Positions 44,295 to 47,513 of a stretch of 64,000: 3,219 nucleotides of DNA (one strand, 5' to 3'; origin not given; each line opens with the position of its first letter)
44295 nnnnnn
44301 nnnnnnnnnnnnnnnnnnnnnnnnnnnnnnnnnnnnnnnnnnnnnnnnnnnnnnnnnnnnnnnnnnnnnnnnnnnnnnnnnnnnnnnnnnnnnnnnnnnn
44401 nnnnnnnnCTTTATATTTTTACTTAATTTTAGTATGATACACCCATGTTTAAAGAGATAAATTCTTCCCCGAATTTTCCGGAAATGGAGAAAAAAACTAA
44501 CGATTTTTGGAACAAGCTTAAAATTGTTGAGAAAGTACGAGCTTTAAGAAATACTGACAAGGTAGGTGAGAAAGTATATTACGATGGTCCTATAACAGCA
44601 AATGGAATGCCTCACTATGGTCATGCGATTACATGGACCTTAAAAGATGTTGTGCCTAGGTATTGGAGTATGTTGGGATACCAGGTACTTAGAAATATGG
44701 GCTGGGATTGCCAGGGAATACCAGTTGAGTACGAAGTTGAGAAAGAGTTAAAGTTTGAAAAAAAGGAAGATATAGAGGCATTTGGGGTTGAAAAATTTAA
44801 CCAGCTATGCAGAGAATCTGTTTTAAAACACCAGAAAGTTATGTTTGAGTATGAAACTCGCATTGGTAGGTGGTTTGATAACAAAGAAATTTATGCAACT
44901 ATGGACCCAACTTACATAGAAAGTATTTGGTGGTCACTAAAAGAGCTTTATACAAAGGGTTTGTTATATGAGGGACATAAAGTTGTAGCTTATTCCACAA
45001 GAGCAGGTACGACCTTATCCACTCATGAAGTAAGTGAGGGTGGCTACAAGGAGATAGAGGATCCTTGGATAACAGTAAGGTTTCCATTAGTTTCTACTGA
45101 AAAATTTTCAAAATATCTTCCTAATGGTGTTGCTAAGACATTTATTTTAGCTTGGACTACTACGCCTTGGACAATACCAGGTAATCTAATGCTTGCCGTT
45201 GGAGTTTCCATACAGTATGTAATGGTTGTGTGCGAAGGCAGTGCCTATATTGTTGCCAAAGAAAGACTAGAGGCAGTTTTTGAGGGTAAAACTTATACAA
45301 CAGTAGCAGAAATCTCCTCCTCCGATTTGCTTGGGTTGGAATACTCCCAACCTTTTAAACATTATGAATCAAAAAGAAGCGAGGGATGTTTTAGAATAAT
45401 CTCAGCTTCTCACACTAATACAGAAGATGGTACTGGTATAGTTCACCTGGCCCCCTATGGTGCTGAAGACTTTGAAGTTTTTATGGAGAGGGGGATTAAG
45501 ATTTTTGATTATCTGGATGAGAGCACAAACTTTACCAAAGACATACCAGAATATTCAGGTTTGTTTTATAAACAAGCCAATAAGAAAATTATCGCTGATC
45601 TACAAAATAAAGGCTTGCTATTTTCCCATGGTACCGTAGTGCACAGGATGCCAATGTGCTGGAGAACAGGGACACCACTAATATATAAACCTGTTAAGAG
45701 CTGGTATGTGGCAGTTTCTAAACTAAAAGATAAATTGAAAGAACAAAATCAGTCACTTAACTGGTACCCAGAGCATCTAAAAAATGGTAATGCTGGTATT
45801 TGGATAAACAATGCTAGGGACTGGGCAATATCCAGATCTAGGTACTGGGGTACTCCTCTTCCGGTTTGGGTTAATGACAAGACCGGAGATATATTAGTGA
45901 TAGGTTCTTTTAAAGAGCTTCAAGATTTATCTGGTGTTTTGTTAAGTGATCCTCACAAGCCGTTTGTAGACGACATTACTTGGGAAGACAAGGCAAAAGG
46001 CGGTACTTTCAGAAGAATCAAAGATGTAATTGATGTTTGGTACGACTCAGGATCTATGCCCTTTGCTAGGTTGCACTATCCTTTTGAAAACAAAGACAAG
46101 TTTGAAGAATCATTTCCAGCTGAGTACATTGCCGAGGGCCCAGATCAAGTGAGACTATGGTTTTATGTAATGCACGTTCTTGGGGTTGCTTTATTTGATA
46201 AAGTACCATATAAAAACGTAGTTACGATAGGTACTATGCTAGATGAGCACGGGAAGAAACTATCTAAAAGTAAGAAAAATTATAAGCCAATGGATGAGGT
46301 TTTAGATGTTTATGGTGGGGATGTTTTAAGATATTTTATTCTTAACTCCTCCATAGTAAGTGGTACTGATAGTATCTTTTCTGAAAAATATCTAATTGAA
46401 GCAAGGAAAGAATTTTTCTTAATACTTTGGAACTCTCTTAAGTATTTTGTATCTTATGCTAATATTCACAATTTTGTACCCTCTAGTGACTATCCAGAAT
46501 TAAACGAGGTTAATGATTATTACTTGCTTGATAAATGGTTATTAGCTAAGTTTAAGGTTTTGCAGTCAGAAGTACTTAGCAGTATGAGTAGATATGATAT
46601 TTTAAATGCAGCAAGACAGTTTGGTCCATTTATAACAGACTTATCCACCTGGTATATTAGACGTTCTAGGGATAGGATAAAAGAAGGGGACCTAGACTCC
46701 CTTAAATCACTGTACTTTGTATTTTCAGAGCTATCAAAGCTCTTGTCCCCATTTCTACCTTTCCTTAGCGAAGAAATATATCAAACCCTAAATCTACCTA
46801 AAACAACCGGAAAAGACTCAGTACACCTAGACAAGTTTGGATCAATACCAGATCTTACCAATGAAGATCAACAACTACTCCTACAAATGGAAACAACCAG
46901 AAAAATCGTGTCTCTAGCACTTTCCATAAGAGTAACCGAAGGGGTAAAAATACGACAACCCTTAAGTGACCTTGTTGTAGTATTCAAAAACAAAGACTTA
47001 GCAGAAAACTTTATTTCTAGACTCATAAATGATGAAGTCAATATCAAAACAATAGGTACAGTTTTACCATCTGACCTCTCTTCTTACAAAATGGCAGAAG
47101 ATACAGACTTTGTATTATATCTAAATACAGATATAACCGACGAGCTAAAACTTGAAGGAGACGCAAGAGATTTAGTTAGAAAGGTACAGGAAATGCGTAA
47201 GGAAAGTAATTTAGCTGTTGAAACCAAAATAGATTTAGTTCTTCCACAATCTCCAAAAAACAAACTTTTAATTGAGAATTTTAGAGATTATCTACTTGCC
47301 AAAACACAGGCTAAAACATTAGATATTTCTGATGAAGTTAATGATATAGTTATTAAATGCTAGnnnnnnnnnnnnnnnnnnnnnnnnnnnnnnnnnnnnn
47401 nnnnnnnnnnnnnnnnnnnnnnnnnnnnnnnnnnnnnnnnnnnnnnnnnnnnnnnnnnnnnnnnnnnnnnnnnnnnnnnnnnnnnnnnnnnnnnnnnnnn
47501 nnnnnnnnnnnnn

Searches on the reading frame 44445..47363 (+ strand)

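Call 62: search_protein_families(library=pfam, proteins=[window:44445-47363:+])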
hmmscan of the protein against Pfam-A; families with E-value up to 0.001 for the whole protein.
window:44445-47363:+ (972 aa): 5 families
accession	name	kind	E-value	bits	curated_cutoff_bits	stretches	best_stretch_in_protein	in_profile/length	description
PF00133.28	tRNA-synt_1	-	5.3e-115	384.9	22.7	1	20-639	4-409/414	tRNA synthetases class I (I, L, M and V)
PF08264.19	Anticodon_1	-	2.9e-24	86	25.1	1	696-841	1-145/148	Anticodon-binding domain of tRNA ligase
PF19302.4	DUF5915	-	5.8e-18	65.6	27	1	877-964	88-175/195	Domain of unknown function (DUF5915)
PF09334.17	tRNA-synt_1g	-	2.2e-16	60.1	20.1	1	591-652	313-373/391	tRNA synthetases class I (M)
PF01406.26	tRNA-synt_1e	-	2.8e-05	24.1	27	0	583-639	232-287/301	tRNA synthetases class I (C) catalytic domain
